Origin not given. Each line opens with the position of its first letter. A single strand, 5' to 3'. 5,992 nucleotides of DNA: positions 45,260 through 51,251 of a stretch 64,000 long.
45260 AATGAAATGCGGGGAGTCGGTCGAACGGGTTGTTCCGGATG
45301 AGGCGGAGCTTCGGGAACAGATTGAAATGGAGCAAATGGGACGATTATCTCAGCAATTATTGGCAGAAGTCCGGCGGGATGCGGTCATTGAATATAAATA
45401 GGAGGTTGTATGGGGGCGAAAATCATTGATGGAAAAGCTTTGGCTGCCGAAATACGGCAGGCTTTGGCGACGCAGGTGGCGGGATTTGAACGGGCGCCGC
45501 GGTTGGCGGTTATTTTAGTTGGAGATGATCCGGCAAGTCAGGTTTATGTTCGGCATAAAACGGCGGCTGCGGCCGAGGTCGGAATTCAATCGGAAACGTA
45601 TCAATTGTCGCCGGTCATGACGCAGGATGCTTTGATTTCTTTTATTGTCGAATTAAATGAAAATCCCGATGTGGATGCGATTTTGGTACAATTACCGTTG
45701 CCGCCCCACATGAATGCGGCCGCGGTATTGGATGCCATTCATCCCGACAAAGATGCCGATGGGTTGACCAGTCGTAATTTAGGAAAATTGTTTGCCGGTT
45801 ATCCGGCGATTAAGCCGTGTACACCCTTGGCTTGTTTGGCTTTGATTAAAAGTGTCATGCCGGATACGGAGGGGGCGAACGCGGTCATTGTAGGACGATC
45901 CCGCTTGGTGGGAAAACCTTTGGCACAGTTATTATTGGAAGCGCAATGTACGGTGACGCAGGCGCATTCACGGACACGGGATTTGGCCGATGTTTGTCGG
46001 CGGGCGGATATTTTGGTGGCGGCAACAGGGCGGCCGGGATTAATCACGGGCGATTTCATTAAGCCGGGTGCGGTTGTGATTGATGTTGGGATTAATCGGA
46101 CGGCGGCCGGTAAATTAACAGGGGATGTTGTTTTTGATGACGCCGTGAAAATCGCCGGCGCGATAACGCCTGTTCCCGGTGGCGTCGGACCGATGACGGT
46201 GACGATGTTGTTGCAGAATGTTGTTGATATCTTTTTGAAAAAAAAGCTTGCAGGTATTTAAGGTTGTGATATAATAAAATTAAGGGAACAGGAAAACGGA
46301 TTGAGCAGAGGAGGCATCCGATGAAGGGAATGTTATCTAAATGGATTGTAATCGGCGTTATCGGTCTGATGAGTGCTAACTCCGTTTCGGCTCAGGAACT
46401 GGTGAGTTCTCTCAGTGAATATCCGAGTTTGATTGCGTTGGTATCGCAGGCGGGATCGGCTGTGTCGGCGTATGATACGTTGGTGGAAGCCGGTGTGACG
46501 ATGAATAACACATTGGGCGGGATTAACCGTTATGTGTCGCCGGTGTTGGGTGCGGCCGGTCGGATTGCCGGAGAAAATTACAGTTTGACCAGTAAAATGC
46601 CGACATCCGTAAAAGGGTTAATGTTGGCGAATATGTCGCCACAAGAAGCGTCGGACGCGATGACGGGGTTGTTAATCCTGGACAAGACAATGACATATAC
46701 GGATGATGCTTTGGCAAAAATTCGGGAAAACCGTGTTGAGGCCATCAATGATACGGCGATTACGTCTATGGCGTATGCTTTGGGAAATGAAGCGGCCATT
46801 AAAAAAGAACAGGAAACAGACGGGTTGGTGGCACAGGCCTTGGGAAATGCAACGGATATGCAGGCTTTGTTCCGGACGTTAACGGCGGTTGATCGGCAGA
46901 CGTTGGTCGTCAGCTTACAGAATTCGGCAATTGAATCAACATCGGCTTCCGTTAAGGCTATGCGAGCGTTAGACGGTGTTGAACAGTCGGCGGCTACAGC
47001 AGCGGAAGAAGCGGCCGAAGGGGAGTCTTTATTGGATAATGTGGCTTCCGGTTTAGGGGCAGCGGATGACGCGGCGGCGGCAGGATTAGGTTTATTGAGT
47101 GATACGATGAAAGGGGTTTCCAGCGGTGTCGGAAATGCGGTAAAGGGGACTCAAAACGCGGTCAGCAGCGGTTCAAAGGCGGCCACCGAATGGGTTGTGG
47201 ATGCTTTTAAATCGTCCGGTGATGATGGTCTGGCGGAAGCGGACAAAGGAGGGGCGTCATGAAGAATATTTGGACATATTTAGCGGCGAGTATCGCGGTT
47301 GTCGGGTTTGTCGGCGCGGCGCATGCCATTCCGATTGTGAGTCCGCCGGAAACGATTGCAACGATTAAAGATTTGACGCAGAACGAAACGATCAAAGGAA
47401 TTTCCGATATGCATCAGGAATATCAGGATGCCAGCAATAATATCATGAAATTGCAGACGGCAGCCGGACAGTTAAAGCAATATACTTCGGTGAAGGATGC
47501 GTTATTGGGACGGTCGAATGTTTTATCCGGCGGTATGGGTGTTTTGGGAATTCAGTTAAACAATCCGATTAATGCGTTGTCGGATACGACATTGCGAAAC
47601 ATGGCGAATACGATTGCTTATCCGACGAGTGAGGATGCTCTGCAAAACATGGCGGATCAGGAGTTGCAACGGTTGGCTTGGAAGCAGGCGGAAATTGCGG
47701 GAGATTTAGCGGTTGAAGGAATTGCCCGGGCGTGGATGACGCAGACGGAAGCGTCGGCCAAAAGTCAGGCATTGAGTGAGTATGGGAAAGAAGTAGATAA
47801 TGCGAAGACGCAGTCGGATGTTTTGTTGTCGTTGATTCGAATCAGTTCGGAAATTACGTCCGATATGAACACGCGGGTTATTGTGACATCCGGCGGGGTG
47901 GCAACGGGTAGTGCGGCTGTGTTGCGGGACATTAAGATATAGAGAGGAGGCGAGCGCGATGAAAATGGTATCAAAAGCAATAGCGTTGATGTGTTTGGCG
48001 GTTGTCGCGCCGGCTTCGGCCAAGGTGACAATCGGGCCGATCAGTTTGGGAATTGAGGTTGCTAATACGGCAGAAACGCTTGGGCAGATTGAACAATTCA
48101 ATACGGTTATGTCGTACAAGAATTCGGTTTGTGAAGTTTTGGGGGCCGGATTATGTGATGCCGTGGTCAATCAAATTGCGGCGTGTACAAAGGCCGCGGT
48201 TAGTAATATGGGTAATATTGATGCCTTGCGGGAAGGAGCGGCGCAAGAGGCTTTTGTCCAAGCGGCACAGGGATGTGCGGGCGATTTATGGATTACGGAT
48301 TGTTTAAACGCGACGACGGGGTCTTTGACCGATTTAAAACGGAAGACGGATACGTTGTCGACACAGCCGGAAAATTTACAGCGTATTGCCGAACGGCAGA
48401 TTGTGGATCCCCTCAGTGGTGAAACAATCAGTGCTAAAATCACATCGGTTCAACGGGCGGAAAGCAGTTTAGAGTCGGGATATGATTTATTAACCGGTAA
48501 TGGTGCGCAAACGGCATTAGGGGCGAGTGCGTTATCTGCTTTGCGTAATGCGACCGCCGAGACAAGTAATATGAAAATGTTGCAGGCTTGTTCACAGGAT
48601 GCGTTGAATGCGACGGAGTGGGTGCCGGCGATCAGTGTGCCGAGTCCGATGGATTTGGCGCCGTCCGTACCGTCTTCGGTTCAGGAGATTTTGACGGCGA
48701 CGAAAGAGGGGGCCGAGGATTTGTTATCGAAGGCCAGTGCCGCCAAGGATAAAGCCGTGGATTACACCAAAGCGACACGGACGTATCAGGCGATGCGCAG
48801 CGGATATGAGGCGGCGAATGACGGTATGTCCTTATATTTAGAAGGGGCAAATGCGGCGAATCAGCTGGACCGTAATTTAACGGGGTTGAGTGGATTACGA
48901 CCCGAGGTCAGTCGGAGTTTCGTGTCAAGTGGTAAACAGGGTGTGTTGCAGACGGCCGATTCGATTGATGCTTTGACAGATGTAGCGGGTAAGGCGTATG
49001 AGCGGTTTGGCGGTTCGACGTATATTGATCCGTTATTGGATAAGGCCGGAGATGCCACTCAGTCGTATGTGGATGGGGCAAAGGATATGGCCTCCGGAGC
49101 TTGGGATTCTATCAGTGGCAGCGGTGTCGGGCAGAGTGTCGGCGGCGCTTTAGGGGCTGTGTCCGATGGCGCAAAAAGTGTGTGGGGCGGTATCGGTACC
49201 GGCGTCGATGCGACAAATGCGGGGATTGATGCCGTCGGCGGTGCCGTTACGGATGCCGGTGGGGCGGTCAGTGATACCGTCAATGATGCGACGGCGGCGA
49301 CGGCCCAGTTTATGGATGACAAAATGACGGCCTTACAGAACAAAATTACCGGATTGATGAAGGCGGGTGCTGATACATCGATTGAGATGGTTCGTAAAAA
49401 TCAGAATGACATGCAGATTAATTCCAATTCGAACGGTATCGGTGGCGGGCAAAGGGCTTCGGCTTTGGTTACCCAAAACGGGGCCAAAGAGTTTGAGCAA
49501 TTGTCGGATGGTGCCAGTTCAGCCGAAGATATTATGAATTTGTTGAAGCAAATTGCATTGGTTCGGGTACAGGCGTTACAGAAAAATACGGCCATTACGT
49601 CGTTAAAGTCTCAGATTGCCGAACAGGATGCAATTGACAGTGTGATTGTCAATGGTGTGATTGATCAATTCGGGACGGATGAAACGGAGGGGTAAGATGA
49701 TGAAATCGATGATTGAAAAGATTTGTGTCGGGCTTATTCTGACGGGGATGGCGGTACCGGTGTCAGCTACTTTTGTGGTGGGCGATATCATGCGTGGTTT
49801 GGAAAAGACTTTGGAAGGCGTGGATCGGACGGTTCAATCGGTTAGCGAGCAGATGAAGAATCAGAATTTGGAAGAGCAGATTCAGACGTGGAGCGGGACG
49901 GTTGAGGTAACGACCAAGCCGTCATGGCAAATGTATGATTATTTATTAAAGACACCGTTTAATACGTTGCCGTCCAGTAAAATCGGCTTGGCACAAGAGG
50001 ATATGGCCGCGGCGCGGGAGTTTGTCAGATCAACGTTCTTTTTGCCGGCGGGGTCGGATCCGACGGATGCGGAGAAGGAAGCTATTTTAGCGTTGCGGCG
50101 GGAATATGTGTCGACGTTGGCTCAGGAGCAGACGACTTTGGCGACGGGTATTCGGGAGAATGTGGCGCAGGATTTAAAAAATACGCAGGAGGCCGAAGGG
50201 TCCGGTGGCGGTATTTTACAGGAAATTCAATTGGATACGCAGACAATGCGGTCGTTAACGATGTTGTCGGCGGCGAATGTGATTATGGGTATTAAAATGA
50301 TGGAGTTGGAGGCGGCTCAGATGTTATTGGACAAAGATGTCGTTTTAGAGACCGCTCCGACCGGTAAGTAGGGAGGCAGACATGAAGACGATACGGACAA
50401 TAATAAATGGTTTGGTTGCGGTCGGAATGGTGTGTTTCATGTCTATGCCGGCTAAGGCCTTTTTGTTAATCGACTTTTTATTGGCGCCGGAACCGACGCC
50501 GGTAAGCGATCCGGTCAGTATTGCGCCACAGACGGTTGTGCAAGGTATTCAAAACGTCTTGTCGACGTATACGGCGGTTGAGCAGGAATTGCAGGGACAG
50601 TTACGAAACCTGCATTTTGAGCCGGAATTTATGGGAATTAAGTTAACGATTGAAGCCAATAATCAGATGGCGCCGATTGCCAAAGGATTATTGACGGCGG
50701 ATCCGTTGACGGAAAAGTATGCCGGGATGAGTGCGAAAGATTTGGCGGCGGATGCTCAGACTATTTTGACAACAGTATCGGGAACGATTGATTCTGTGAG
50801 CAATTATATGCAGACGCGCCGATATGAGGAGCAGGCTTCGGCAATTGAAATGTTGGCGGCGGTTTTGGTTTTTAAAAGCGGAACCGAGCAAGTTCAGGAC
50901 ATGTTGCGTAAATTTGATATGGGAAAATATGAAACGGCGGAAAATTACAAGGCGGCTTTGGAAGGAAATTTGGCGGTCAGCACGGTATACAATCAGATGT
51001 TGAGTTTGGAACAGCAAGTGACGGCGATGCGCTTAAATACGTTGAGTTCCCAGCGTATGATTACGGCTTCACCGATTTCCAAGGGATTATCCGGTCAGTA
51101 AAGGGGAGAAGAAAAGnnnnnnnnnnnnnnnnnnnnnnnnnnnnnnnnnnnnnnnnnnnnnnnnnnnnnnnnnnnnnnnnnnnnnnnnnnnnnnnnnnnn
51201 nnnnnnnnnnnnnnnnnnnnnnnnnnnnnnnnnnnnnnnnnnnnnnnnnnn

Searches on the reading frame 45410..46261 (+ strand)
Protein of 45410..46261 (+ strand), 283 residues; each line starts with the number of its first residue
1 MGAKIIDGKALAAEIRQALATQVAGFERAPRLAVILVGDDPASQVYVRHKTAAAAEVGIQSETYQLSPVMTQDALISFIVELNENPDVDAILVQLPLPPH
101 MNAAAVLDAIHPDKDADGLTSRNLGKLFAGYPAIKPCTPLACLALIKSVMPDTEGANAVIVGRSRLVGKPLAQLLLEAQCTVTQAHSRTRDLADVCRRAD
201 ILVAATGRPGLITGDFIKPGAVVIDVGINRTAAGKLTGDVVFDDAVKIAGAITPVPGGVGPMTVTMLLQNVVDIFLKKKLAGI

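Call 6: search_protein_families(library=pfam, proteins=[window:45410-46261:+], max_evalue=0.01)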
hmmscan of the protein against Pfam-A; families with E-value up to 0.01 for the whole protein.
window:45410-46261:+ (283 aa): 2 families
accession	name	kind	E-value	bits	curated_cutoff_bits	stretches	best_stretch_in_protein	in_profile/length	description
PF02882.25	THF_DHG_CYH_C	-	5.4e-64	214.8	27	1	122-277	3-158/160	Tetrahydrofolate dehydrogenase/cyclohydrolase, NAD(P)-binding domain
PF00763.28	THF_DHG_CYH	-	2.3e-37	128.2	32.8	1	6-117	1-115/115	Tetrahydrofolate dehydrogenase/cyclohydrolase, catalytic domain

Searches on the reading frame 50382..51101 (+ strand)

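Call 6: search_protein_families(library=pfam, proteins=[window:50382-51101:+], max_evalue=0.01)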
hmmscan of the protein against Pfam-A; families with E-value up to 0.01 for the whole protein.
window:50382-51101:+ (239 aa): 2 families
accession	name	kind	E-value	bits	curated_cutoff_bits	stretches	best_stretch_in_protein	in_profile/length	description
PF21761.2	RedAm-like_C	-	0.0043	17.8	27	1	113-161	32-80/127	NADPH-dependent reductive aminase-like, C-terminal domain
PF24615.2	Spectrin_Anc-1_2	-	0.0066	17.1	28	0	60-149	6-96/105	Nuclear anchorage protein 1, spectrin repeat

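Call 7: search_protein_families(library=ncbifam, proteins=[window:50382-51101:+], max_evalue=0.01)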
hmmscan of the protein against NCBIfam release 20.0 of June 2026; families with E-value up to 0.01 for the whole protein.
window:50382-51101:+ (239 aa): 0 families
